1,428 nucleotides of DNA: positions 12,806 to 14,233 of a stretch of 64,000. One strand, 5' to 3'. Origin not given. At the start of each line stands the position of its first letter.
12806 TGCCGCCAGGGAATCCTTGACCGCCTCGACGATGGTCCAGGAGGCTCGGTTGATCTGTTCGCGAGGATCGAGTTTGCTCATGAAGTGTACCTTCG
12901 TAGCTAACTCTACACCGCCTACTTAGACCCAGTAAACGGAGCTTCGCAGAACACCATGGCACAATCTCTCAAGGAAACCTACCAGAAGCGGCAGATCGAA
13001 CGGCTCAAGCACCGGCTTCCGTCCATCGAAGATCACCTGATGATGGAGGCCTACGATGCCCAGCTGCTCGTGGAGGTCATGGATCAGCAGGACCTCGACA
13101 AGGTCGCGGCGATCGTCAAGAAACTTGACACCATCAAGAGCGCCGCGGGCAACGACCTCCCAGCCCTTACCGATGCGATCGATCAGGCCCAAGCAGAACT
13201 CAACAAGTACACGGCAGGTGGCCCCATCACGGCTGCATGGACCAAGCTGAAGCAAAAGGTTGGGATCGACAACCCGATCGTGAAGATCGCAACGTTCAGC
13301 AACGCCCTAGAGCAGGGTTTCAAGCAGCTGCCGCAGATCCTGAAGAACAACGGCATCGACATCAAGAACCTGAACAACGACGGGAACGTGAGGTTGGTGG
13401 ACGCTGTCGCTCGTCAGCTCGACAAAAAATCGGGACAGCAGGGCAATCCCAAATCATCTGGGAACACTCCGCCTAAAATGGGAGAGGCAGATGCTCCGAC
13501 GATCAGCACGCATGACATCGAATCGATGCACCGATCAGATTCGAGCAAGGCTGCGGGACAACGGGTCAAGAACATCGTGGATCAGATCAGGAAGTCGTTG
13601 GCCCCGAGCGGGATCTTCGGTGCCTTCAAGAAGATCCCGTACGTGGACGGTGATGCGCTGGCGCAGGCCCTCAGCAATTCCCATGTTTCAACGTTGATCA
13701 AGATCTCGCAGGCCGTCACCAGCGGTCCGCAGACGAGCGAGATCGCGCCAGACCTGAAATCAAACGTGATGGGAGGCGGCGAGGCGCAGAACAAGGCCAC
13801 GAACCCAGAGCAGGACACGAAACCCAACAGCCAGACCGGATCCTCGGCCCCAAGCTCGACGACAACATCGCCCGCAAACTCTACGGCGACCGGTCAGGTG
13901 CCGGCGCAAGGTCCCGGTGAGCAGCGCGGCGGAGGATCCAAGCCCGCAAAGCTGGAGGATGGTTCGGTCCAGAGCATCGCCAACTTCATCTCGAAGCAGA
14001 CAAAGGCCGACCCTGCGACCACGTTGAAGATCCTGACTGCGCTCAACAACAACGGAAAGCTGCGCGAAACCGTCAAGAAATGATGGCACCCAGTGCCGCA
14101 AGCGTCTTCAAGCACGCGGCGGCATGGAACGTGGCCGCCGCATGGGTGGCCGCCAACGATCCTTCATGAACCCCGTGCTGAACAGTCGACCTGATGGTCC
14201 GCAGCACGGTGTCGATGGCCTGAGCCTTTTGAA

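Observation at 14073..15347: Phage-encoded GroEL-derived protein missing the ATP-binding N-terminal segment and the C-terminal equatorial segment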

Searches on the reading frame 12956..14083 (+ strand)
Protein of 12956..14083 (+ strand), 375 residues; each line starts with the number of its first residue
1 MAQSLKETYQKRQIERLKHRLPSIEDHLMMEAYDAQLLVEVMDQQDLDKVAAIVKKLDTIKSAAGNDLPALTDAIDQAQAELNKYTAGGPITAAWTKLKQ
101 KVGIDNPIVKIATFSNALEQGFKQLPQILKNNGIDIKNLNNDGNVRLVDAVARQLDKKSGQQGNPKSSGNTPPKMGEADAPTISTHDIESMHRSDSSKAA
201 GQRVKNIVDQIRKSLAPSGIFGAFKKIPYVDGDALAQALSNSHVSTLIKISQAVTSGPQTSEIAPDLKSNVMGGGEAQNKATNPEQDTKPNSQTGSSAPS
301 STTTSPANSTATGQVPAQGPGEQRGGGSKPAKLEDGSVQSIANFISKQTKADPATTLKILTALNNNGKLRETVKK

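Call 15: search_protein_families(library=pfam, proteins=[window:12956-14083:+], max_evalue=0.01)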
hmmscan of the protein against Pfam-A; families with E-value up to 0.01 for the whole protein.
window:12956-14083:+ (375 aa): 0 families

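Call 16: search_protein_families(library=phrogs, proteins=[window:12956-14083:+], max_evalue=0.001)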
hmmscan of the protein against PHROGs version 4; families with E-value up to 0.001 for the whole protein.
window:12956-14083:+ (375 aa): 0 families

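Call 56: search_protein_families(library=ncbifam, proteins=[window:12956-14083:+], max_evalue=0.1)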
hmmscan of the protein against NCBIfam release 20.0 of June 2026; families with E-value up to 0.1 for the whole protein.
window:12956-14083:+ (375 aa): 0 families
